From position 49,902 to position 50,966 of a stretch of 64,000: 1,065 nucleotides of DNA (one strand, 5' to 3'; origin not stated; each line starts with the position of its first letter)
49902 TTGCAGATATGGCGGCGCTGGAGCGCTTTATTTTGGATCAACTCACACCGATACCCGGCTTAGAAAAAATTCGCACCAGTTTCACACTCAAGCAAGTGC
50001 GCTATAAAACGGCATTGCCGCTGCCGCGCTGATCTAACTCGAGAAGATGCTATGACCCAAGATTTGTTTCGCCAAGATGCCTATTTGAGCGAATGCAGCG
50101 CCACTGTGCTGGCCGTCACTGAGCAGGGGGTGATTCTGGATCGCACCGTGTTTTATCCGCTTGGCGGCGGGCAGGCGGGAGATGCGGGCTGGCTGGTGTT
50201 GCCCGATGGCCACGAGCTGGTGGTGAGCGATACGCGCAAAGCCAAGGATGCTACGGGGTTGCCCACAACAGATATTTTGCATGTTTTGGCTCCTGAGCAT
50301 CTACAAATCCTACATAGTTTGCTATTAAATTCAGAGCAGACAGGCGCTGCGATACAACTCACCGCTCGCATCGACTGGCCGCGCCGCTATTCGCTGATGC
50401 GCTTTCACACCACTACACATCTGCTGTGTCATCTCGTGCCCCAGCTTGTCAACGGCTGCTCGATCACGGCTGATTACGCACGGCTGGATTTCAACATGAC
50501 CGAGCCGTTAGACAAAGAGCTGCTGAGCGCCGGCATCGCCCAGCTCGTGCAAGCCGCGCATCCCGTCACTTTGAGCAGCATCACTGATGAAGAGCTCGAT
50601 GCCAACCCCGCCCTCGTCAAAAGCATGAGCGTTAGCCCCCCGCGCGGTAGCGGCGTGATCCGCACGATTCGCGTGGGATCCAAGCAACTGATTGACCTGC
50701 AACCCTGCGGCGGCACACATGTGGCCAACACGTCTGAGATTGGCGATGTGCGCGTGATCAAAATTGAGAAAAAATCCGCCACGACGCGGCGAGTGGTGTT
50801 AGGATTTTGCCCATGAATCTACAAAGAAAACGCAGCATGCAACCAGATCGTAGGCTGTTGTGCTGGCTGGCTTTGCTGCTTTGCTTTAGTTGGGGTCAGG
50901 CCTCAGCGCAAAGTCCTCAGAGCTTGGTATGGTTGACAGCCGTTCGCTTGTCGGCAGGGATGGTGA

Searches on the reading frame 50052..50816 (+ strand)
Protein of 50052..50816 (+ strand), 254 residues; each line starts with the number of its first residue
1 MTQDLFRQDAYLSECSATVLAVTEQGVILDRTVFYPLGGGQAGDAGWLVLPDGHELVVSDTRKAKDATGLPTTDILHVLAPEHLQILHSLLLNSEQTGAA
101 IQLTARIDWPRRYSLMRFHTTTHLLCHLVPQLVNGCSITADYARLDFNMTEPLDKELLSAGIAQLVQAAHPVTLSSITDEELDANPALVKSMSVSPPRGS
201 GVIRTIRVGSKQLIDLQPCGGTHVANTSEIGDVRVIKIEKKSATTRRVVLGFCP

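Call 25: search_protein_families(library=pfam, proteins=[window:50052-50816:+])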
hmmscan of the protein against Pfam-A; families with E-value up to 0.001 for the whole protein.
window:50052-50816:+ (254 aa): 2 families
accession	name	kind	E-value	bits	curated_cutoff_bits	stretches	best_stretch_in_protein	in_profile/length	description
PF07973.19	tRNA_SAD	-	1.7e-12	47.5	24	1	203-248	1-43/44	Threonyl and Alanyl tRNA synthetase second additional domain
PF01411.24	tRNA-synt_2c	-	8.9e-09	34.8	30.3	1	14-67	474-526/552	tRNA synthetases class II (A)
